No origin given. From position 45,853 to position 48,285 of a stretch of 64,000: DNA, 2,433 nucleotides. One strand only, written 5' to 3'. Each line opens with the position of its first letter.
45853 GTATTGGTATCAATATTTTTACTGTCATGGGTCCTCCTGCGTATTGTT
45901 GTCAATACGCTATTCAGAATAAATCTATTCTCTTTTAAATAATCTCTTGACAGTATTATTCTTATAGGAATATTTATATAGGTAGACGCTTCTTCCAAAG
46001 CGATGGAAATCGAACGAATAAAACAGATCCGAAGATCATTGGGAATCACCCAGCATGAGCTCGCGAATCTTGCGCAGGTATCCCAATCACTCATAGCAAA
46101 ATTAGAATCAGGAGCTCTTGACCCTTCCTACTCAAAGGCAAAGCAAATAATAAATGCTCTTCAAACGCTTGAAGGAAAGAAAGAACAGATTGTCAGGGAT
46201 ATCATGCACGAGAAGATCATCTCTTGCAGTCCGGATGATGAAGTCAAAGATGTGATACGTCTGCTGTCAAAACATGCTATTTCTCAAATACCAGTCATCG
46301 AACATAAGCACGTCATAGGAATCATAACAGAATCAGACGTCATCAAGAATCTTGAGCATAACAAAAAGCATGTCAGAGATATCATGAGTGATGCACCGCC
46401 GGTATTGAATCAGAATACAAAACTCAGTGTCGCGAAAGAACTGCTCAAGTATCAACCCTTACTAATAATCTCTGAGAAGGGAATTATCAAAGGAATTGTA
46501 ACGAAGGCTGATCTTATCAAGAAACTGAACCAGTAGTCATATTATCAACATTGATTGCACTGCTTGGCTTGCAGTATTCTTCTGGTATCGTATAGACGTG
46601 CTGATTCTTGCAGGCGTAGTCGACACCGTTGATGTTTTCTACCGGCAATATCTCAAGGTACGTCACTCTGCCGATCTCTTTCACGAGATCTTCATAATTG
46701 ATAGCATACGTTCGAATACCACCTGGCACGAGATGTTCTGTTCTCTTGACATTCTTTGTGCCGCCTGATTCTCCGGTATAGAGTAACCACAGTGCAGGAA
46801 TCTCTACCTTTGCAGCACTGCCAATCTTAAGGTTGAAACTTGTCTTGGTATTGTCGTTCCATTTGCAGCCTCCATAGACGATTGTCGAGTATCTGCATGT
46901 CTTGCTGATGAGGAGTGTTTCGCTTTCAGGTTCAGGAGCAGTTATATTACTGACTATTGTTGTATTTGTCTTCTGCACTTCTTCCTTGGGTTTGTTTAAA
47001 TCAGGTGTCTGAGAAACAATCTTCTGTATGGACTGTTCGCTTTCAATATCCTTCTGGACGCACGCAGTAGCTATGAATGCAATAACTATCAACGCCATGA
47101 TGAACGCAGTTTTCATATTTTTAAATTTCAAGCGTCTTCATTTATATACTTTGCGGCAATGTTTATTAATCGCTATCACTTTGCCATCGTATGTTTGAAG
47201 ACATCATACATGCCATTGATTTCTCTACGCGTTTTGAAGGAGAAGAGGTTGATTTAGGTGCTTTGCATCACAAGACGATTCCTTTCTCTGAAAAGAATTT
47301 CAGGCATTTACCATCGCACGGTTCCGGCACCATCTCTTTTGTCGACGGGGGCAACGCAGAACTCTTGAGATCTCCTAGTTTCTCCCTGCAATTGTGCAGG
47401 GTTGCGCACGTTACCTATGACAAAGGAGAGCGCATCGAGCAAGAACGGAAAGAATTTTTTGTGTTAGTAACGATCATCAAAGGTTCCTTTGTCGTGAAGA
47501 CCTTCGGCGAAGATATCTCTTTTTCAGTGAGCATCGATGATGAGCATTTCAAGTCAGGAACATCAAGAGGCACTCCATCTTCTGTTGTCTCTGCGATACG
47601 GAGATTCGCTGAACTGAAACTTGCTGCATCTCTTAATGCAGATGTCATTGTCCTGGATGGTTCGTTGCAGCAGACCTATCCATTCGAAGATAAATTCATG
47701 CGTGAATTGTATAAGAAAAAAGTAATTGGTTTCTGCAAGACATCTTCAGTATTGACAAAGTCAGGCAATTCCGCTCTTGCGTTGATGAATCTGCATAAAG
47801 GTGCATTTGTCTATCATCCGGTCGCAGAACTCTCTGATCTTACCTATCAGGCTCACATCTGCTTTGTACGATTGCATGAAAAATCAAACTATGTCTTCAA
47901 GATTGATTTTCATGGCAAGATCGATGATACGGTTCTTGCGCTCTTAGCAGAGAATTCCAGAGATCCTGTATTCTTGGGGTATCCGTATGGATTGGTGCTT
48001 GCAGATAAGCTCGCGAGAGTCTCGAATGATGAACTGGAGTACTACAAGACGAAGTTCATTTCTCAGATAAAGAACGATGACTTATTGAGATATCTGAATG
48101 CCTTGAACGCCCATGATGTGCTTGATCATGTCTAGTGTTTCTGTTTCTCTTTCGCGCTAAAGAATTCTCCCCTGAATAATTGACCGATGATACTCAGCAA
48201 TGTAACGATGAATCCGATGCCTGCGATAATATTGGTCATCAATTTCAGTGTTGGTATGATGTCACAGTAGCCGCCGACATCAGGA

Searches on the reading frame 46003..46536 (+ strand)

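Call 55: search_protein_families(library=pfam, proteins=[window:46003-46536:+], max_evalue=0.0001)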
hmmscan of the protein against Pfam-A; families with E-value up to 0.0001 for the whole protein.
window:46003-46536:+ (177 aa): 4 families
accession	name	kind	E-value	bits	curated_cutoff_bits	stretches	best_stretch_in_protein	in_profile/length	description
PF00571.33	CBS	-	1.7e-24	86.4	24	2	64-117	1-55/57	CBS domain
PF01381.28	HTH_3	-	2.2e-10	40.8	23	1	6-54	1-49/55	Helix-turn-helix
PF12844.13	HTH_19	-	3e-10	40.3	30.2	1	4-53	2-51/64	Helix-turn-helix domain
PF13560.12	HTH_31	-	1.9e-07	31.7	27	1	5-55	5-56/64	Helix-turn-helix domain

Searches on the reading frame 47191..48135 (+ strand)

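Call 55: search_protein_families(library=pfam, proteins=[window:47191-48135:+], max_evalue=0.0001)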
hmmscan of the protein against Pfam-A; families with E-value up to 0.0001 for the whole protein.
window:47191-48135:+ (314 aa): 1 family
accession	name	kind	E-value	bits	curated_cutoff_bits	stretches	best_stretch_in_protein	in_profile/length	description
PF09376.16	NurA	-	3.9e-10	40.1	21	1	47-277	2-254/254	NurA domain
